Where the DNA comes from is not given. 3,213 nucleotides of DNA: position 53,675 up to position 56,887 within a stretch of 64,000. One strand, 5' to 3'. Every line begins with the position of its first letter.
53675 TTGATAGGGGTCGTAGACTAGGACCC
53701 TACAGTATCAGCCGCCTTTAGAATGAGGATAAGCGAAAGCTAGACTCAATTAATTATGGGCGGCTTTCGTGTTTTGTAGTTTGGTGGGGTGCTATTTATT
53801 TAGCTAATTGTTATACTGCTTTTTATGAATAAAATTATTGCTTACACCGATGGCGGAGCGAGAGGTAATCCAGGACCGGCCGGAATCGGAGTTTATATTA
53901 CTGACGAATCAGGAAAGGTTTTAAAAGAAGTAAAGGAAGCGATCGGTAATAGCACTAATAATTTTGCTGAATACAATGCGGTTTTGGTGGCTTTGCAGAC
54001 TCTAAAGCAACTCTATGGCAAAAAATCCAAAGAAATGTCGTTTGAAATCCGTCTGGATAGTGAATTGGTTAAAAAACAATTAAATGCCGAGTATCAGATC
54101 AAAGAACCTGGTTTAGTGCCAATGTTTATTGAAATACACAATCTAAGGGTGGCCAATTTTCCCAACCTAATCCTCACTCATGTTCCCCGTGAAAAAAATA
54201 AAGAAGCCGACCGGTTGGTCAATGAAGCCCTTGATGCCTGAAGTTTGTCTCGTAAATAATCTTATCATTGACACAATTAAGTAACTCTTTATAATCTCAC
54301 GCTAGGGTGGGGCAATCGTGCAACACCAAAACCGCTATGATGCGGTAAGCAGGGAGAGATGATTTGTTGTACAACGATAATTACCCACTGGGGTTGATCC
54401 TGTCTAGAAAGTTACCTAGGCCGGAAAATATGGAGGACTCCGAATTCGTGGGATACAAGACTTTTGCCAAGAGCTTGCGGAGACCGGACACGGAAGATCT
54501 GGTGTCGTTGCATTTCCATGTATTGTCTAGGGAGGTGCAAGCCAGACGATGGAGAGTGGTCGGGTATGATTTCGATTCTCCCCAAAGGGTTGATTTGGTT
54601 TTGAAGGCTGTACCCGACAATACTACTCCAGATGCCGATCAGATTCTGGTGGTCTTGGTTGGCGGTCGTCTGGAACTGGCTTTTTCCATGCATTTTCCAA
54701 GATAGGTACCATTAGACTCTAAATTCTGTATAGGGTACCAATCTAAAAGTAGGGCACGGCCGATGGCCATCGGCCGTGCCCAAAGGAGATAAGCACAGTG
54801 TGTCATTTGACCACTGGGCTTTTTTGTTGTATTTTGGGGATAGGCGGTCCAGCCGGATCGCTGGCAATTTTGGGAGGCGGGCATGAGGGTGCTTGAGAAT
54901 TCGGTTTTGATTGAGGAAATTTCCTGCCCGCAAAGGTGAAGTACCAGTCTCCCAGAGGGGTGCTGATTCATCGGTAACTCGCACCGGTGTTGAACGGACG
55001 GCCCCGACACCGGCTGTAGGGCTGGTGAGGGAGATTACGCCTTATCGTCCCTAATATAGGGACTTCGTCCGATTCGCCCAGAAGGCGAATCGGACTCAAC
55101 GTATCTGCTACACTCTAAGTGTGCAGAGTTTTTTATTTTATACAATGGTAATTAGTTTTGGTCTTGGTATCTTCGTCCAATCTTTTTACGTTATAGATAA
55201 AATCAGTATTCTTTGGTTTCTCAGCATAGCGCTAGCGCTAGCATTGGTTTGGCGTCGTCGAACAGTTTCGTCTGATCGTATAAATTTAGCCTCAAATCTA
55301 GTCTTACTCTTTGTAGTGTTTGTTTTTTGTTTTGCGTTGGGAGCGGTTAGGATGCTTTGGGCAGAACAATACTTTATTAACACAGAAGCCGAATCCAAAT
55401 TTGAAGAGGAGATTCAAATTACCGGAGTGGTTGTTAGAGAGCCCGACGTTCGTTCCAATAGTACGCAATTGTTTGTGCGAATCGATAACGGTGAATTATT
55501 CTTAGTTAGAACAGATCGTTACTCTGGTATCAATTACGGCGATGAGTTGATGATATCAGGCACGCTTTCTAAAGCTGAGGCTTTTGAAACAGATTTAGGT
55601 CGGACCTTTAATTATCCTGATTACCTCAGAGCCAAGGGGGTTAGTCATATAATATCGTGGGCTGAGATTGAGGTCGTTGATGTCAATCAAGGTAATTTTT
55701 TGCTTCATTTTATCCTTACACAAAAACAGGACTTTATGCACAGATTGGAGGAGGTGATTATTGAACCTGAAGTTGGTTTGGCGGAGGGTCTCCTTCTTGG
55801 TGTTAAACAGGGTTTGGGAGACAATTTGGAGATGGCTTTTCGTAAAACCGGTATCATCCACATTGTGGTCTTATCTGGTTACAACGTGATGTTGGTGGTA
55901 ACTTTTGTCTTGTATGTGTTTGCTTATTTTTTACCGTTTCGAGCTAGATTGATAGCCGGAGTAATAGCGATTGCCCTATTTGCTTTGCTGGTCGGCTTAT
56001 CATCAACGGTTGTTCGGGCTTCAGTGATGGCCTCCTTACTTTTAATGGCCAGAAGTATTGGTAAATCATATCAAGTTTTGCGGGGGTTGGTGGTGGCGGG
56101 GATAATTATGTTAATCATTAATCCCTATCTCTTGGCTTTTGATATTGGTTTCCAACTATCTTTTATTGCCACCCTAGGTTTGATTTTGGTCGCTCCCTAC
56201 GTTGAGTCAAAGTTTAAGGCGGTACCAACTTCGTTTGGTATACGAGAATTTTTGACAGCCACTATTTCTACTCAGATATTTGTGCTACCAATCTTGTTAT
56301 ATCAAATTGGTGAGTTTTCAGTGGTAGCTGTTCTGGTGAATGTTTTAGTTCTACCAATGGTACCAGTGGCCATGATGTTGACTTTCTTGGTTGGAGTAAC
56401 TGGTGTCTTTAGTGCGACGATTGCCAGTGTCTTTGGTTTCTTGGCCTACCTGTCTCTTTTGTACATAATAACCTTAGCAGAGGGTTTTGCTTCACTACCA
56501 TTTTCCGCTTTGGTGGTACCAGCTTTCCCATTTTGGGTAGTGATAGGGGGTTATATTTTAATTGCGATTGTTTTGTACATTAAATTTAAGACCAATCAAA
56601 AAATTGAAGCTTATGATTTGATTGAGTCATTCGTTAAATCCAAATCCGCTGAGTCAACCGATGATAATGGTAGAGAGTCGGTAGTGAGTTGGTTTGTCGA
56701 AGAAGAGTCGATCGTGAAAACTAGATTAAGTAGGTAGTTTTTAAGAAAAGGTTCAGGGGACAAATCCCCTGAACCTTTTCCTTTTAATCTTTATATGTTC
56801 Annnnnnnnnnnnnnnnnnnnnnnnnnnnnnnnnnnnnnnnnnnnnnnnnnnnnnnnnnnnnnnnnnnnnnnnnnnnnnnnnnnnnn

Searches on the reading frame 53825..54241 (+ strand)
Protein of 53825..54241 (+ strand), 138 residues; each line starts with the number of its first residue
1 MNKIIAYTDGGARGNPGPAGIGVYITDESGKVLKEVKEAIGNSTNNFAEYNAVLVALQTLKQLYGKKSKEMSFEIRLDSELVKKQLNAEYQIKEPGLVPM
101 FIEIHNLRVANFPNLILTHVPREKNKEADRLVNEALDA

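Call 10: search_protein_families(library=pfam, proteins=[window:53825-54241:+], max_evalue=1)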
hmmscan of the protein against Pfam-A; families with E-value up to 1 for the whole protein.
window:53825-54241:+ (138 aa): 2 families
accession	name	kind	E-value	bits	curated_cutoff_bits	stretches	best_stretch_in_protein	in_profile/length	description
PF13456.12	RVT_3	-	1.4e-15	57.7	21.6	1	8-135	2-123/123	Reverse transcriptase-like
PF00075.30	RNase_H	-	5.1e-11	43.3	25.8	1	2-88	2-77/141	RNase H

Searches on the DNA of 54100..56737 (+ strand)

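Call 4: search_rna_families(source=window, start=54100, end=55300, threshold=evalue, max_evalue=10, show_alignments=4)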
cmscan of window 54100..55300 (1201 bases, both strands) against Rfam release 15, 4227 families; matches with E-value up to 10: 6.
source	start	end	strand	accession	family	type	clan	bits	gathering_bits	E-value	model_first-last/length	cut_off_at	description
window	54698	54746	-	RF03548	mir-302_2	Gene; miRNA;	-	16.8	70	3.7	1-68/68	no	mir-302_2 microRNA precursor family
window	54750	54783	-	RF03548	mir-302_2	Gene; miRNA;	-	16.6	70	4.5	1-68/68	no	mir-302_2 microRNA precursor family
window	54742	54816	-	RF02499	Atu_C4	Gene; sRNA;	-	15.5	80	5.5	1-70/70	no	Rhizobiales sRNA Atu_C4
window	54581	54637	-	RF02959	DUF3085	Cis-reg;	-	15.4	40.6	8.8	1-76/76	no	DUF3085 RNA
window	55068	55094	+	RF04241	mir-5014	Gene; miRNA;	-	15.3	101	7.9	1-123/123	no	mir-5014 microRNA precursor family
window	54758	54824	+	RF02233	sX14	Gene; sRNA;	-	14.2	80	8.9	1-92/92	no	Xanthomonas sRNA sX14/Xoo3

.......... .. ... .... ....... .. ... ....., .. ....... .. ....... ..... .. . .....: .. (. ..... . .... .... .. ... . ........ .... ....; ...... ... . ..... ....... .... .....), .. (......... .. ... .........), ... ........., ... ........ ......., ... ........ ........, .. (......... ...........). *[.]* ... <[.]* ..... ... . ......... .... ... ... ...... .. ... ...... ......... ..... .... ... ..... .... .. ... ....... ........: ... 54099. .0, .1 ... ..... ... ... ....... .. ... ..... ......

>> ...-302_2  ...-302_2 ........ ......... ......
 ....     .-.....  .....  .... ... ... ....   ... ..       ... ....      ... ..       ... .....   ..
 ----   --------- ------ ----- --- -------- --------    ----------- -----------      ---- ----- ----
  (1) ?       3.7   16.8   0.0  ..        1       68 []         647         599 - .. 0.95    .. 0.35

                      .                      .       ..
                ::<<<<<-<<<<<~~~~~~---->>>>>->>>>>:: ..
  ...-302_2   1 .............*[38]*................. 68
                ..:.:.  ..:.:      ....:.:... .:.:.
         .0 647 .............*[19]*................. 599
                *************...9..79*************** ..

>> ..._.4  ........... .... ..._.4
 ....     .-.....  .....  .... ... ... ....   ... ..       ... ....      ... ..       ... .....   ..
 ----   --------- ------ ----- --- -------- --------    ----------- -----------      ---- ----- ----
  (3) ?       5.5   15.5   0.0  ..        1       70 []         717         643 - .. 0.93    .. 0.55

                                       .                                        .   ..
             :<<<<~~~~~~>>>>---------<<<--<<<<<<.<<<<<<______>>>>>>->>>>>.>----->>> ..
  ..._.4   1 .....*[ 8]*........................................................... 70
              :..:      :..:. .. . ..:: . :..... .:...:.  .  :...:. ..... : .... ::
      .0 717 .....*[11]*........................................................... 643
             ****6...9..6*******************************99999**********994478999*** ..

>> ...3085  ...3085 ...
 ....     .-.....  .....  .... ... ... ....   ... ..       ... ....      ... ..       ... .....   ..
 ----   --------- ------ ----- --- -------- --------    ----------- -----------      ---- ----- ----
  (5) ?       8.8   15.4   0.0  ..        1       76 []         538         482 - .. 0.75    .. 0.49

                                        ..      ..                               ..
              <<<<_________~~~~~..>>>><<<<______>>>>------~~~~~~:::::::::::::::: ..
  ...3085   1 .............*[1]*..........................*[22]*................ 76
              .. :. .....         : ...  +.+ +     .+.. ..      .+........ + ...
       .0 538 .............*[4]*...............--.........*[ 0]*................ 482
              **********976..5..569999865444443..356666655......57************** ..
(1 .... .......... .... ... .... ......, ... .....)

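Call 21: search_dna_similar(query=window:54296-55140:+, collection=phages, mode=distant, max_evalue=0.01)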
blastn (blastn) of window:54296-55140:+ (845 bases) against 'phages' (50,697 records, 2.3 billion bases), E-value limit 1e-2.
No match.

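Call 22: search_dna_similar(query=window:54296-55140:+, collection=plasmids, mode=distant, max_evalue=0.01)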
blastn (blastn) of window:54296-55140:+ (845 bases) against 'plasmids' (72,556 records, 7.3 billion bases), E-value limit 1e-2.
No match.

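Call 81: search_rna_families(source=L032, start=2130, end=2520, threshold=evalue, max_evalue=10)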
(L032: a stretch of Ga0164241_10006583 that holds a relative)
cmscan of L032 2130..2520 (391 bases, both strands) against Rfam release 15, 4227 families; matches with E-value up to 10: 5.
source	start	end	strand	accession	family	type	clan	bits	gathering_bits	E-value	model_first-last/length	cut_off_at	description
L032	2393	2491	-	RF02494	Gl_U6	Gene; snRNA; splicing;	-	17.8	100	0.26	1-102/102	no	Giardia U6 spliceosomal RNA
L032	2130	2183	+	RF02865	ncS01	Gene; sRNA;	-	16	58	2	60-110/110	5'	Burkholderia sRNA 1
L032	2150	2176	+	RF04241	mir-5014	Gene; miRNA;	-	14.6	101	4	1-123/123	no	mir-5014 microRNA precursor family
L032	2149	2222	+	RF00115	McaS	Gene; sRNA;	CL00106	14.1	42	7.1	1-96/96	no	McaS/IsrA RNA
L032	2441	2471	+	RF03766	mir-3155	Gene; miRNA;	-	13.6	70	6.8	1-56/56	no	mir-3155 microRNA precursor family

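Call 82: search_rna_families(source=L023, start=3075, end=3525, threshold=evalue, max_evalue=10)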
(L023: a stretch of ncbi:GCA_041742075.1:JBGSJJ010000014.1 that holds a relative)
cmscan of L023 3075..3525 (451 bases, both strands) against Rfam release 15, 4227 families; matches with E-value up to 10: 3.
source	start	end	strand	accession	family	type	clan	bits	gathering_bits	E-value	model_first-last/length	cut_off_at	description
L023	3451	3488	+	RF02401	ClpQY_promoter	Cis-reg;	-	18.1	42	0.13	1-40/57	no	ClpQY promoter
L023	3389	3481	-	RF01023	mir-940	Gene; miRNA;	-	17.8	106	5.2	1-94/94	no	mir-940 microRNA precursor family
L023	3442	3479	-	RF00757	mir-275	Gene; miRNA;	-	13.6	56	5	1-89/89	no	mir-275 microRNA precursor family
